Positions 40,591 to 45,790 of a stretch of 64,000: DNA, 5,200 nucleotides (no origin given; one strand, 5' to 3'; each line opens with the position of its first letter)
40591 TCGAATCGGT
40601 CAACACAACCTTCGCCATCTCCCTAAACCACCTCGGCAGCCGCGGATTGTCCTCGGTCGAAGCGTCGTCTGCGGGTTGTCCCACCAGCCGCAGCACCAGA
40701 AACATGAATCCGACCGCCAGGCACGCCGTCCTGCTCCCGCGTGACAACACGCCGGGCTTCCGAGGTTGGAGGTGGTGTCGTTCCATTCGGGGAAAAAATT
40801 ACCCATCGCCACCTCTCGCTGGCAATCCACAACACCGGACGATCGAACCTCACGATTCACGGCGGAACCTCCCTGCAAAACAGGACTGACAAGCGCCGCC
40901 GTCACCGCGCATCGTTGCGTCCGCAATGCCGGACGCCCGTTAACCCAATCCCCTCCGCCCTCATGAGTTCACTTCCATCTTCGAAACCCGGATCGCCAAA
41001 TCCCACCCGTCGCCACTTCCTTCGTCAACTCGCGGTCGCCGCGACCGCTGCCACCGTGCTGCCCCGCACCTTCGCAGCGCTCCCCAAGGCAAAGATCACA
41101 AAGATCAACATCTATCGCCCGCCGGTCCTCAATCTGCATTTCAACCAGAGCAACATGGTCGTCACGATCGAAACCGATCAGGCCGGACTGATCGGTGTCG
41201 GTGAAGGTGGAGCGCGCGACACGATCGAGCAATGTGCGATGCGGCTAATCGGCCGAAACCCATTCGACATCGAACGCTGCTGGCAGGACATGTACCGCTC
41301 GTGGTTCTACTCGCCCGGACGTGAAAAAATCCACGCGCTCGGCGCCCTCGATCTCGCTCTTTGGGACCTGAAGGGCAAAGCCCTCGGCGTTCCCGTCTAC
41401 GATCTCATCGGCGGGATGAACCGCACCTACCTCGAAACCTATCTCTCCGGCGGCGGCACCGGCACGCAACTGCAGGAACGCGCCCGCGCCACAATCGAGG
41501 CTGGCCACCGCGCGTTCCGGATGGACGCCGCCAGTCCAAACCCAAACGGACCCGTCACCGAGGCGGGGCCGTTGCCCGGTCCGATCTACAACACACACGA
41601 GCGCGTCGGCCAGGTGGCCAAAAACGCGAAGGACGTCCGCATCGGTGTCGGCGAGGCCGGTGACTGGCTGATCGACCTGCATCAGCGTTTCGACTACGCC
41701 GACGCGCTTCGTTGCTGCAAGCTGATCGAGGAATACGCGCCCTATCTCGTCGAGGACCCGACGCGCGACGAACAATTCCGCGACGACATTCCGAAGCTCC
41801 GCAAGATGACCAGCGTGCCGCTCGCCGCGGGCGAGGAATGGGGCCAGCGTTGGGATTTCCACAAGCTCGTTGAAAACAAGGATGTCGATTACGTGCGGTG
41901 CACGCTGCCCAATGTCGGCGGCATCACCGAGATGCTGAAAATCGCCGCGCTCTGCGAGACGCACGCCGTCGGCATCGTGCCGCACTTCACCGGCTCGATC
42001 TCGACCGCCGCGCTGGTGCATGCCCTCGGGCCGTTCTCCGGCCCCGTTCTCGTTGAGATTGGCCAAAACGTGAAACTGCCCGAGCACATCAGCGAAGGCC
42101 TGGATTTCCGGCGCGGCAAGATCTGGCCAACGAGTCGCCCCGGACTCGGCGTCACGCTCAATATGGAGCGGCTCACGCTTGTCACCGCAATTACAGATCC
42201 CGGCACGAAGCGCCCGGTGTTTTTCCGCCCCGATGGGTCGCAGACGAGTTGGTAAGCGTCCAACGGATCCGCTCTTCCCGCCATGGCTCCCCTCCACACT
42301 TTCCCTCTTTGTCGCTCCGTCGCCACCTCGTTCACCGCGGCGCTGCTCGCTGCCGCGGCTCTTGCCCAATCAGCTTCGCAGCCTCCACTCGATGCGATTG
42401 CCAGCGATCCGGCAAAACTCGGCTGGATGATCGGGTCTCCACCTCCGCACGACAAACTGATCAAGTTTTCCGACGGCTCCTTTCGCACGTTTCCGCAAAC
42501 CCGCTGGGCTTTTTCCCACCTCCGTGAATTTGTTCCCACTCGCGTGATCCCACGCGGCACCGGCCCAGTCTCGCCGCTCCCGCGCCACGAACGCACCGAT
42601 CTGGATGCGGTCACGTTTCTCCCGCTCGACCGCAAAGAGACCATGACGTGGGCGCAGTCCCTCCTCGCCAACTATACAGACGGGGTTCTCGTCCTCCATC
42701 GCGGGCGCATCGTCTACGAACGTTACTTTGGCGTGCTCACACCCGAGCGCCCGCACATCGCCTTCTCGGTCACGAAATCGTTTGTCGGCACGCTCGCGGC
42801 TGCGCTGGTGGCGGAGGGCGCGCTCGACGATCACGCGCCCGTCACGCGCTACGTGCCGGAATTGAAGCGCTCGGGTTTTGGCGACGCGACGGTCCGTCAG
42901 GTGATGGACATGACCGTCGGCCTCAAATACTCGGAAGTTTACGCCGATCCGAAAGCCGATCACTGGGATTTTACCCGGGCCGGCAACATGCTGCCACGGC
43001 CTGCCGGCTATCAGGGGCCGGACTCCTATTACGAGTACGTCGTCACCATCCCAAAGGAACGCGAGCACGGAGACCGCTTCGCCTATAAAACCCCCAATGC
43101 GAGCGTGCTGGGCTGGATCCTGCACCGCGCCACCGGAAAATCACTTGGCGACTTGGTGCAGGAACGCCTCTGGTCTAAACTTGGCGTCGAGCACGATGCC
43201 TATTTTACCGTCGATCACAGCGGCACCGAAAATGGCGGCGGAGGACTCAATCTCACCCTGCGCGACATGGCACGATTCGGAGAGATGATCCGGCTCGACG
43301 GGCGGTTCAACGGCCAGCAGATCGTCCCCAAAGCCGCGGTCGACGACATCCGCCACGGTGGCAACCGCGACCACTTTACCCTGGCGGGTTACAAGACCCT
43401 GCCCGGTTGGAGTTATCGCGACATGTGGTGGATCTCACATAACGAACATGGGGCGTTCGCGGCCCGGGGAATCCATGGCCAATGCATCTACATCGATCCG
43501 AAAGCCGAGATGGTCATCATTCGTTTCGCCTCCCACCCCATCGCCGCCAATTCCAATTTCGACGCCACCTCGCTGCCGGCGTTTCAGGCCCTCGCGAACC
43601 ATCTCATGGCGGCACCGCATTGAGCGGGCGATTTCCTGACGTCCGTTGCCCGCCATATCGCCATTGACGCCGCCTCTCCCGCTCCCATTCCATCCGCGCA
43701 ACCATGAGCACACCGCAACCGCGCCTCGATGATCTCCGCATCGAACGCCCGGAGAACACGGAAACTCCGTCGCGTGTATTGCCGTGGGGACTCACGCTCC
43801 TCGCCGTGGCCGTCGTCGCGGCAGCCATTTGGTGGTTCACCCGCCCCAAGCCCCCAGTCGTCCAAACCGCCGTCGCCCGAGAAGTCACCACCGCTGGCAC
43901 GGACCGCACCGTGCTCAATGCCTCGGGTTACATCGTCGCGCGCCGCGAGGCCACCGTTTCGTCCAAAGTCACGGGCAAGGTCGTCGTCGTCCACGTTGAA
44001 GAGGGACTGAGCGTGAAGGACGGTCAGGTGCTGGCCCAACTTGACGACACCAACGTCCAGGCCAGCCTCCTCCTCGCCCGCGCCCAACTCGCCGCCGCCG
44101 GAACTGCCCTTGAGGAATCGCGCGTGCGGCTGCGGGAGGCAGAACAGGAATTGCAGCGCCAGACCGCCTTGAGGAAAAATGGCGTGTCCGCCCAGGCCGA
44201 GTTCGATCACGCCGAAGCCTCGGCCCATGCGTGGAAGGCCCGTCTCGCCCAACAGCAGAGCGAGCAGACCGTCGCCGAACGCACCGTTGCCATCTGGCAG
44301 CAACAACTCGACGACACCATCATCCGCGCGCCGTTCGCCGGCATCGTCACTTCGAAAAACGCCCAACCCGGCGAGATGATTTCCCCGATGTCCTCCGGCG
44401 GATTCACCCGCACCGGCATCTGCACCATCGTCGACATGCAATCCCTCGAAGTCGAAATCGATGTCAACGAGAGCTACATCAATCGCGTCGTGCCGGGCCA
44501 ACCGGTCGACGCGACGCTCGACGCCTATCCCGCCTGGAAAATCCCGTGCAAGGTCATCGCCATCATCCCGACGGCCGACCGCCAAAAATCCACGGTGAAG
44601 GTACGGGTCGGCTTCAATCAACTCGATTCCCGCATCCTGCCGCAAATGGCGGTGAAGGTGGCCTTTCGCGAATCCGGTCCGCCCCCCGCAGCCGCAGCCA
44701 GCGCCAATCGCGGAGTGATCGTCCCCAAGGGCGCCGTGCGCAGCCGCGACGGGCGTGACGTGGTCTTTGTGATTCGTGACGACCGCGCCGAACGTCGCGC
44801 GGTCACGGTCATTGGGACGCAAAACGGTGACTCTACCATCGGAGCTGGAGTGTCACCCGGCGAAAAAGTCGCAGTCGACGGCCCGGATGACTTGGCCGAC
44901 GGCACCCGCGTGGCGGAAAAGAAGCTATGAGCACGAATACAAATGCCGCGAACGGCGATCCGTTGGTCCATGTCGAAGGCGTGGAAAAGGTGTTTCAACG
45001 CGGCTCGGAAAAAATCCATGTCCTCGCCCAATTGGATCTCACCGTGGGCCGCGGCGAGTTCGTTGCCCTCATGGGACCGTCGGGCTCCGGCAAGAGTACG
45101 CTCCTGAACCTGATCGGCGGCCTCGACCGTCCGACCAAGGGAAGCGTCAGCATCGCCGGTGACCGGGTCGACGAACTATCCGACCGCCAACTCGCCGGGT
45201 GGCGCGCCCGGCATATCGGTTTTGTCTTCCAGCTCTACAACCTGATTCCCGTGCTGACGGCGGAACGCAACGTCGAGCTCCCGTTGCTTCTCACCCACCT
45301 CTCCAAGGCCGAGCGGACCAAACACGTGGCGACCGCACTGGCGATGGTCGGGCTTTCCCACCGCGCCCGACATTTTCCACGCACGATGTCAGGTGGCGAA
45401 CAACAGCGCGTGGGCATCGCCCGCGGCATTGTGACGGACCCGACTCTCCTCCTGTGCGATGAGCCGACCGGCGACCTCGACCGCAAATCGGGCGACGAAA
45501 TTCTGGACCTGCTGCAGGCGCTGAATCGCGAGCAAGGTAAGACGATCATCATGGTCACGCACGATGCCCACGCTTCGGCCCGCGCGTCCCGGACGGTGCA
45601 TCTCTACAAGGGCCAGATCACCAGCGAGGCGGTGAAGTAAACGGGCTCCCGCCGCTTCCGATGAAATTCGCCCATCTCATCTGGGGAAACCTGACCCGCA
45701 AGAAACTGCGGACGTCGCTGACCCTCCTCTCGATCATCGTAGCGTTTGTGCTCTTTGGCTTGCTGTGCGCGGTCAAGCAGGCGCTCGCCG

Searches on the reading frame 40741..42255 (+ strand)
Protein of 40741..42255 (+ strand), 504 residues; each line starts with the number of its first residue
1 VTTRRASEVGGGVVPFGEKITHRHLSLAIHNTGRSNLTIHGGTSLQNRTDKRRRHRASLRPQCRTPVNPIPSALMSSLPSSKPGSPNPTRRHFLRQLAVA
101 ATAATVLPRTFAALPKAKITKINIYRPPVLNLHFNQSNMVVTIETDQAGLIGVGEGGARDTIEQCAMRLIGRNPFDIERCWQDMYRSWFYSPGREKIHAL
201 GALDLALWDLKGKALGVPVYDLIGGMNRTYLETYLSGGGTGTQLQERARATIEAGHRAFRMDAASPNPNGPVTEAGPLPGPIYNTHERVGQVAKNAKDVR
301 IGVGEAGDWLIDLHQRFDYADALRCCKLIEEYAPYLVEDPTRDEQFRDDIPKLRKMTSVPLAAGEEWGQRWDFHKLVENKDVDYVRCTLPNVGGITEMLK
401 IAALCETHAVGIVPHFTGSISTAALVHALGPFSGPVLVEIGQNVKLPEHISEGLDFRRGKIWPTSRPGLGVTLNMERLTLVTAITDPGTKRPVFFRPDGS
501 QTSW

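Call 7: search_protein_families(library=pfam, proteins=[window:40741-42255:+], max_evalue=0.001)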
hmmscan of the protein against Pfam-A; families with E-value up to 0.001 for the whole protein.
window:40741-42255:+ (504 aa): 2 families
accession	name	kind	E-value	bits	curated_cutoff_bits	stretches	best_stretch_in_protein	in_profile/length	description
PF13378.12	MR_MLE_C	-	3.8e-43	148.2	29.4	1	244-476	2-218/219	Enolase C-terminal domain-like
PF02746.21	MR_MLE_N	-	1.1e-14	55.1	22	1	126-224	14-117/117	Mandelate racemase / muconate lactonizing enzyme, N-terminal domain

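Call 77: search_protein_families(library=ncbifam, proteins=[window:40741-42255:+], max_evalue=0.00001)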
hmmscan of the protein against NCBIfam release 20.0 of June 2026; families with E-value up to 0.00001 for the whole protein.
window:40741-42255:+ (504 aa): 10 families
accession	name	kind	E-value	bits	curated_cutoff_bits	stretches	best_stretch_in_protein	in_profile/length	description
NF010624.0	PRK14017.1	equivalog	2.4e-54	184.9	311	1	136-504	13-382/382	galactonate dehydratase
NF043051.1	ManoateDhtManD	equivalog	2.5e-48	164.9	550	1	163-476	49-378/403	D-mannonate dehydratase ManD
NF011654.0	PRK15072.1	subfamily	1.1e-45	156.2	430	1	163-476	49-379/404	D-galactonate dehydratase family protein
NF040790.2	glucon_galact_dh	equivalog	3e-40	138.3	750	1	159-474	52-362/390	bifunctional D-gluconate/D-galactonate dehydratase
NF047820.1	TalGalacDh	equivalog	5.5e-31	107.8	500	2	297-475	187-358/371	L-talarate/galactarate dehydratase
NF040866.1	AraD_Arch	equivalog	6.9e-30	104.3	650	2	295-475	182-363/372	arabinonate dehydratase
NF011968.0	PRK15440.1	equivalog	2e-26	92.8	393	2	139-237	60-163/395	L-rhamnonate dehydratase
TIGR02534.1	mucon_cyclo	subfamily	2.8e-18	66.1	334.95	1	198-480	98-364/368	muconate/chloromuconate family cycloisomerase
NF043002.1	HProlDhtase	equivalog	1.1e-13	50.7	500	1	157-235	64-137/366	cis-3-hydroxy-L-proline dehydratase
NF042940.1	racemase_DgcA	equivalog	8.7e-06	25.2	400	0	309-413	168-267/323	N-acetyl-D-Glu racemase DgcA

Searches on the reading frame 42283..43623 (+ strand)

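Call 7: search_protein_families(library=pfam, proteins=[window:42283-43623:+], max_evalue=0.001)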
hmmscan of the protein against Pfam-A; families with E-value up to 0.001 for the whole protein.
window:42283-43623:+ (446 aa): 1 family
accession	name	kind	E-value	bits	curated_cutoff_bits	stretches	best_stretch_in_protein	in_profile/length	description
PF00144.29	Beta-lactamase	-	1.1e-40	140.3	27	1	134-418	18-310/329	Beta-lactamase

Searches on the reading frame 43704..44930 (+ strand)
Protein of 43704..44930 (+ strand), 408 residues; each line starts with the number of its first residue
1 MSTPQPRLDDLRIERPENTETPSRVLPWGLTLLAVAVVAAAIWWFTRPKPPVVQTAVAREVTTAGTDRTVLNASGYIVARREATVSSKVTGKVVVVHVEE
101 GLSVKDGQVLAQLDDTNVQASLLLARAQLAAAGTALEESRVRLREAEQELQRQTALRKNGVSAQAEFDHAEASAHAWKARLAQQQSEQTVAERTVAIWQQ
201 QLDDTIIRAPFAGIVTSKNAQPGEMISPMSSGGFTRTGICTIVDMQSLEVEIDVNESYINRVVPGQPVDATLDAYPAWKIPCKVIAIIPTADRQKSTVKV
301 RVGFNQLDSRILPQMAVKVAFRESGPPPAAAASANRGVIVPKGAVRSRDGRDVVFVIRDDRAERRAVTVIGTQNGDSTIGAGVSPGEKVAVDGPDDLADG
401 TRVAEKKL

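Call 7: search_protein_families(library=pfam, proteins=[window:43704-44930:+], max_evalue=0.001)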
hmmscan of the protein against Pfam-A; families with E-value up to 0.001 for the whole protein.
window:43704-44930:+ (408 aa): 3 families
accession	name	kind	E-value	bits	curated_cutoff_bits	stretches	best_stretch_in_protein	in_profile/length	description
PF16576.10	HlyD_D23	-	1.2e-22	80.7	30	1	79-316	16-213/214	Barrel-sandwich domain of CusB or HlyD membrane-fusion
PF13437.12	HlyD_3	-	1.4e-18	68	22.2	1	207-305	2-94/106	HlyD family secretion protein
PF13533.13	Biotin_lipoyl_2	-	1.9e-06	28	29.8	1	84-114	2-32/32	Biotin-lipoyl like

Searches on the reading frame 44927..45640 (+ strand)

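Call 7: search_protein_families(library=pfam, proteins=[window:44927-45640:+], max_evalue=0.001)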
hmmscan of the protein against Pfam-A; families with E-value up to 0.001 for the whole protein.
window:44927-45640:+ (237 aa): 7 families
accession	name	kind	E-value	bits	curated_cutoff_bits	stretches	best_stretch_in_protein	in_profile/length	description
PF00005.33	ABC_tran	-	2.4e-34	119.3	25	1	34-181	2-136/137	ABC transporter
PF13304.12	AAA_21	-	4e-05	24.3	27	0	45-83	1-42/304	AAA domain, putative AbiEii toxin, Type IV TA system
PF13191.12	AAA_16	-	5.8e-05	24.1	32.6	1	23-223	3-150/167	AAA ATPase domain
PF02463.25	SMC_N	-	0.00018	21.5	40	0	132-228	121-213/220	RecF/RecN/SMC N terminal domain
PF03193.22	RsgA_GTPase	-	0.00029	21.1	30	1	39-70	103-133/174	RsgA GTPase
PF13481.12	AAA_25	-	0.00068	19.8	27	0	40-60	30-50/195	AAA domain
PF13555.12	AAA_29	-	0.00084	19.5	27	0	41-60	20-39/61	P-loop containing region of AAA domain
